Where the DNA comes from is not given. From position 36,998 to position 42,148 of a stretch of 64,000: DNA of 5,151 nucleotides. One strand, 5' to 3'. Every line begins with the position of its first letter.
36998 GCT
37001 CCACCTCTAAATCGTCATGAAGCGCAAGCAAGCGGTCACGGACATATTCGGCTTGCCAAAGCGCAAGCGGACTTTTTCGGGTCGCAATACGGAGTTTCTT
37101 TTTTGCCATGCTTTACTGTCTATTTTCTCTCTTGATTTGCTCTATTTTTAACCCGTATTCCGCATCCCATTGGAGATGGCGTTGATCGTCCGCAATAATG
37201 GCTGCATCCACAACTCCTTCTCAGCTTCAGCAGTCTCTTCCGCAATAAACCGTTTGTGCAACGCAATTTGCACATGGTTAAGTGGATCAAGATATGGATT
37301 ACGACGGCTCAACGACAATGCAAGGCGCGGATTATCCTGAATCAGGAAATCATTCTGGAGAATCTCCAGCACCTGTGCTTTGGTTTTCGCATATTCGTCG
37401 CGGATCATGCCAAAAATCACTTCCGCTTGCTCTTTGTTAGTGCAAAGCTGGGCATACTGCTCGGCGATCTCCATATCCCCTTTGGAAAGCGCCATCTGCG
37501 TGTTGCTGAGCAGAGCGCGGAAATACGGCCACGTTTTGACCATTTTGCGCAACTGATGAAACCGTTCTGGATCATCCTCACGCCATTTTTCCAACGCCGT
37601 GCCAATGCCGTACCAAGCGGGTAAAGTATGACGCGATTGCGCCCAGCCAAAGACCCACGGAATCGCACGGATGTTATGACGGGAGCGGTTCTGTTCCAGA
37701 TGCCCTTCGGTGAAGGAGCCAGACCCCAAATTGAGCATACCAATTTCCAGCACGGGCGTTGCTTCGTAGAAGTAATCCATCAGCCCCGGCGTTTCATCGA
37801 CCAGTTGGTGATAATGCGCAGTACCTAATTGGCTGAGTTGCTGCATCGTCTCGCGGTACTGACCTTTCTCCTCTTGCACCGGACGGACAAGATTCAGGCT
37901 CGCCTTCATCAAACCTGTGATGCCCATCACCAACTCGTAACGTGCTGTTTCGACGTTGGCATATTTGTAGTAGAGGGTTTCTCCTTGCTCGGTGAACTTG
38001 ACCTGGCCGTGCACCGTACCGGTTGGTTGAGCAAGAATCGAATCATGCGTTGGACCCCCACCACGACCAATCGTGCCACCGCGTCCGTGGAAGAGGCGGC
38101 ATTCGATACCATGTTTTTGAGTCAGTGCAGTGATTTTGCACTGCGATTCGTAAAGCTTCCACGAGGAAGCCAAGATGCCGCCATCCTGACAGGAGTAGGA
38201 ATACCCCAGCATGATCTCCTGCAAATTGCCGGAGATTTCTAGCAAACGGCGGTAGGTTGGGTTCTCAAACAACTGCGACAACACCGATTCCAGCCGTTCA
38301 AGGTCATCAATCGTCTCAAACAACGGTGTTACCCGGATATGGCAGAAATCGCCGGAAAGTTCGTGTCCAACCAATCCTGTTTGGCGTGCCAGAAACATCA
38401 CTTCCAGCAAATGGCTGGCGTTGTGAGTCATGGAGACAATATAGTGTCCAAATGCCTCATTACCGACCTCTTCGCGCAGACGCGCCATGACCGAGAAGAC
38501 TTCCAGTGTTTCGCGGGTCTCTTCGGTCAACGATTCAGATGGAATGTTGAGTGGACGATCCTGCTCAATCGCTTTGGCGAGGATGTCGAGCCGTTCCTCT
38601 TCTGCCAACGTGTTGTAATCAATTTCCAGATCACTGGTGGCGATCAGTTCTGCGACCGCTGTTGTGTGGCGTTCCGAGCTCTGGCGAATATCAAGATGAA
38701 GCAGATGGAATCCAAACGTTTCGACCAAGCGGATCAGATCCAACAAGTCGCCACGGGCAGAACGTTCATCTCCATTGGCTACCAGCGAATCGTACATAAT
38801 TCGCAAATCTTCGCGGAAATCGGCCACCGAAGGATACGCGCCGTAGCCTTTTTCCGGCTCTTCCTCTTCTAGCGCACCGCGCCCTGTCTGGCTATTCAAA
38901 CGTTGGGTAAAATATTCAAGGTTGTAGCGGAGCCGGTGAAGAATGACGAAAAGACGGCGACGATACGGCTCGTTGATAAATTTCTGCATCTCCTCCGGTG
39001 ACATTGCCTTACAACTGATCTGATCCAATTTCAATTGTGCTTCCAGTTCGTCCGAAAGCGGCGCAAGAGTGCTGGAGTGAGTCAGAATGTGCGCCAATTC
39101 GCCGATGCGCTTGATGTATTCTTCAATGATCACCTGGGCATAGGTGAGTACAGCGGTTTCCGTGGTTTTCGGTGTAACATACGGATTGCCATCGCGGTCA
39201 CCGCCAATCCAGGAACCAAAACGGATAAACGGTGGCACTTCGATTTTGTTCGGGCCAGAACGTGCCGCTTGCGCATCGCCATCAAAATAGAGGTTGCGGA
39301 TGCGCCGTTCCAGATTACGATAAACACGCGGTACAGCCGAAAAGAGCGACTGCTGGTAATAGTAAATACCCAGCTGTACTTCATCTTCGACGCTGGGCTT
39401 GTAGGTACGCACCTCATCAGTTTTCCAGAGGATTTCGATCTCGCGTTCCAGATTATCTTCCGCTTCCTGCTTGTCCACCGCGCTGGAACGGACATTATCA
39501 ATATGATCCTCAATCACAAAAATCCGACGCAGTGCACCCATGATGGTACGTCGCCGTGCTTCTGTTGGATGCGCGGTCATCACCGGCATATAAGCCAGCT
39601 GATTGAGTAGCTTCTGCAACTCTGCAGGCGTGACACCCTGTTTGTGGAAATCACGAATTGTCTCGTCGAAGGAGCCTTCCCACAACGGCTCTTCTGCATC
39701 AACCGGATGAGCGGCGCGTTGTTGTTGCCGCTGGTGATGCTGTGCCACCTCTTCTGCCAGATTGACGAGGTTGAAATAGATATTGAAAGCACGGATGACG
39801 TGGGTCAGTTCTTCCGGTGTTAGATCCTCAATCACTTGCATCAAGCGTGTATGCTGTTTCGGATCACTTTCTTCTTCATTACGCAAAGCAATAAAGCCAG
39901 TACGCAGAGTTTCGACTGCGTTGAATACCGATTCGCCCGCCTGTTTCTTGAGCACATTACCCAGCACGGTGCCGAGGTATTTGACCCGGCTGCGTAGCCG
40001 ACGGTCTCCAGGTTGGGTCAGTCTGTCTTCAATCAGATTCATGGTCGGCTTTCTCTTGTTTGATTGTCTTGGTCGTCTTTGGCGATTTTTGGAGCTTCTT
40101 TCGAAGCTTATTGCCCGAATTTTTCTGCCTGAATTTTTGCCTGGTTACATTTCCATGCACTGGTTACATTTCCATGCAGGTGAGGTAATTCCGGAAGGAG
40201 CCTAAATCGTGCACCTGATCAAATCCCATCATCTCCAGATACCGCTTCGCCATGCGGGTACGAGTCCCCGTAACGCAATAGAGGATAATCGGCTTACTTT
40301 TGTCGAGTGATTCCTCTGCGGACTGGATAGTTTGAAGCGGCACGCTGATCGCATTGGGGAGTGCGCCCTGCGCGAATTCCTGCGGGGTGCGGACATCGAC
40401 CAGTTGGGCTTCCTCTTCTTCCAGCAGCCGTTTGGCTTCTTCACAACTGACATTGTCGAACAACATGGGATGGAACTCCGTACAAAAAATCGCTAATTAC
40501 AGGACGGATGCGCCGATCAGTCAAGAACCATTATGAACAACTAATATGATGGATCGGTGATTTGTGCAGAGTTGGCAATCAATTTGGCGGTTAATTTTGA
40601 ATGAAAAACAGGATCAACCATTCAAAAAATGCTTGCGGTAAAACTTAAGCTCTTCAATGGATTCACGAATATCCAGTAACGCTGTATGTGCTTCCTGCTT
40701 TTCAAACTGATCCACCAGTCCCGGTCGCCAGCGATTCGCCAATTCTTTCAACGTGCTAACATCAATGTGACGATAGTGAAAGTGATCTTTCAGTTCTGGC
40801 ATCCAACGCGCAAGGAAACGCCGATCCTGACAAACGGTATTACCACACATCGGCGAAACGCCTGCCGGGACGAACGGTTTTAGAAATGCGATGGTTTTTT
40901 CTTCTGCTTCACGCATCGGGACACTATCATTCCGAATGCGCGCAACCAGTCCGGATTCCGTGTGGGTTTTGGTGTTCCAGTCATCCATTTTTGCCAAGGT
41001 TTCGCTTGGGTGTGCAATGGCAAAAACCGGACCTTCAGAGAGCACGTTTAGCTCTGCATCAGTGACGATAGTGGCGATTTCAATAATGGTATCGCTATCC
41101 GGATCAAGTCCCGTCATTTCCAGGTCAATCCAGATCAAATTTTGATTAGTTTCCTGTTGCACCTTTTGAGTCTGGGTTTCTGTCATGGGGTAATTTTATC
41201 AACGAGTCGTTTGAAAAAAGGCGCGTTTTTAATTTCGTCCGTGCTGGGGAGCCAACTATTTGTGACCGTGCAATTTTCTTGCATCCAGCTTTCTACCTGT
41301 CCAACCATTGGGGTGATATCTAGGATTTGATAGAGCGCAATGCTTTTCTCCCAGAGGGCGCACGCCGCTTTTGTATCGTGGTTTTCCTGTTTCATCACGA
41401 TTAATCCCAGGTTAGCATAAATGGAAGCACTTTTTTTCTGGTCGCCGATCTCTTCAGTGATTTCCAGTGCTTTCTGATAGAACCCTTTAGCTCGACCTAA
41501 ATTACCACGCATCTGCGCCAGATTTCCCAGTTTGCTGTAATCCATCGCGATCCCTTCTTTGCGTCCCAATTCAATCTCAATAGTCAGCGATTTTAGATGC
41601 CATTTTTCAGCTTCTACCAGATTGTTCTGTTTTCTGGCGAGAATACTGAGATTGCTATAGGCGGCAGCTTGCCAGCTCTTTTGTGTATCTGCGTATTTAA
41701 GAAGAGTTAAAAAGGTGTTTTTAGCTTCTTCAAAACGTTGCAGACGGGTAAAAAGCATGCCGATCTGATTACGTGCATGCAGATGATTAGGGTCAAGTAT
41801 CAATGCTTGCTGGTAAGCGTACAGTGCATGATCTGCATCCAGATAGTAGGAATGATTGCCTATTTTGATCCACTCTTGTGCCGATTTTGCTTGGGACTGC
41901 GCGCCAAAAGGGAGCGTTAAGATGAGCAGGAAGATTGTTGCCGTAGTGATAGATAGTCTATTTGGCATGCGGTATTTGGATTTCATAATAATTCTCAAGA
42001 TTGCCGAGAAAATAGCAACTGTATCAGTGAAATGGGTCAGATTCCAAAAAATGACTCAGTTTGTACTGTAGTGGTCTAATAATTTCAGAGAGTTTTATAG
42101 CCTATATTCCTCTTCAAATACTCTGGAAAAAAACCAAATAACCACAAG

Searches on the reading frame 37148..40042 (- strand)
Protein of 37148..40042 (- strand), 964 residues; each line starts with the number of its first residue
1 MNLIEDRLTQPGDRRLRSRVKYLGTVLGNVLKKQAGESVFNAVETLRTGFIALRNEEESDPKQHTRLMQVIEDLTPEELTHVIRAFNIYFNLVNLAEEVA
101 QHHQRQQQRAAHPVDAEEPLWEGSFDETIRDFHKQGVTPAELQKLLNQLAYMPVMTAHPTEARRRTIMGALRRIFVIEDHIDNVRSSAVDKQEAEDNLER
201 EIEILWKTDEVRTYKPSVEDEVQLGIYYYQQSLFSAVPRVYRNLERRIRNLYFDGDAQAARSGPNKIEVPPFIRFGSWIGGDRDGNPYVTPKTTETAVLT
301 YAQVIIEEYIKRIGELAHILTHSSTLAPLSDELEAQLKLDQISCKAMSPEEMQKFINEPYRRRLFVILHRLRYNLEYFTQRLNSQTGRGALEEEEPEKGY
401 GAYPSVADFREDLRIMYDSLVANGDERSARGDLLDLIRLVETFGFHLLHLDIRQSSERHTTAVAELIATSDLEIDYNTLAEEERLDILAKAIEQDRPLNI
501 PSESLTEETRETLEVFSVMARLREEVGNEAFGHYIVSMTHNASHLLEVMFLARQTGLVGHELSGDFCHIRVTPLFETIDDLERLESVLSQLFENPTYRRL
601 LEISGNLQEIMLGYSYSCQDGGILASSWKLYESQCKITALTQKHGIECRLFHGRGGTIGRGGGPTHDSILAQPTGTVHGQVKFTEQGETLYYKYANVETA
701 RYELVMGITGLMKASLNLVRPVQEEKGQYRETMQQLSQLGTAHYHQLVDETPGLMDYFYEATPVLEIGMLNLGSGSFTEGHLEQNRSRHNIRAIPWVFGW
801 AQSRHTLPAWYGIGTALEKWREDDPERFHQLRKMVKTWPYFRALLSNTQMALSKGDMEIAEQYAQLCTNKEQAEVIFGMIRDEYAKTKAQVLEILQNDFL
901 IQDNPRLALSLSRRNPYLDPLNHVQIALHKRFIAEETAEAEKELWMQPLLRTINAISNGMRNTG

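Call 75: search_protein_families(library=pfam, proteins=[window:37148-40042:-], max_evalue=0.001)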
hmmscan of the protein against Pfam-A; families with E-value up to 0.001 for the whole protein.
window:37148-40042:- (964 aa): 1 family
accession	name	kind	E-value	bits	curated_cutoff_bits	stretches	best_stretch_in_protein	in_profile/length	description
PF00311.23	PEPcase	-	3.6e-300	998.6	22.4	1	16-964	1-919/919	Phosphoenolpyruvate carboxylase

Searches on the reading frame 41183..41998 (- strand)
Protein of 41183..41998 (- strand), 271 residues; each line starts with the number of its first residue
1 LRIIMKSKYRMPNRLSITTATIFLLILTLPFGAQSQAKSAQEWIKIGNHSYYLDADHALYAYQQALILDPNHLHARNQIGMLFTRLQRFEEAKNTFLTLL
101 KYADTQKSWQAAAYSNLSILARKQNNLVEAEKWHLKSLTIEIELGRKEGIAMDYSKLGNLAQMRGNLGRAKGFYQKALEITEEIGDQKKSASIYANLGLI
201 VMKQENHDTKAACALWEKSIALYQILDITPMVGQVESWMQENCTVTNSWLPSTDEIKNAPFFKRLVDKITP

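Call 75: search_protein_families(library=pfam, proteins=[window:41183-41998:-], max_evalue=0.001)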
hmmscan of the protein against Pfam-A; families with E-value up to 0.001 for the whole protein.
window:41183-41998:- (271 aa): 10 families
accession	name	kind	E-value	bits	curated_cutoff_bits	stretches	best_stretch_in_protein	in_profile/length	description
PF13424.12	TPR_12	-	1.7e-14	54.2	30.1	2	110-183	2-77/77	Tetratricopeptide repeat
PF07719.23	TPR_2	-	1.4e-12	47.2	27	0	154-182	4-32/34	Tetratricopeptide repeat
PF13374.12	TPR_10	-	7.5e-12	45.3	27.5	1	111-142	2-34/42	Tetratricopeptide repeat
PF00515.34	TPR_1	-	2.7e-11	43.2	27.8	0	154-180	4-30/34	Tetratricopeptide repeat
PF13181.12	TPR_8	-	9.9e-06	25.8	25.7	0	74-103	2-31/34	Tetratricopeptide repeat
PF14559.12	TPR_19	-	2.2e-05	25.1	25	1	54-112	6-64/68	Tetratricopeptide repeat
PF17874.7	TPR_MalT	-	6.8e-05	22.7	45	1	84-192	12-121/336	MalT-like TPR region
PF13176.12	TPR_7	-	0.0002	21.7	27.9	0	113-145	1-33/36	Tetratricopeptide repeat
PF13431.12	TPR_17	-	0.00039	20.9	24.4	0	61-93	1-33/34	Tetratricopeptide repeat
PF13414.12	TPR_11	-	0.00046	20.3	26.8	0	57-82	12-37/42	TPR repeat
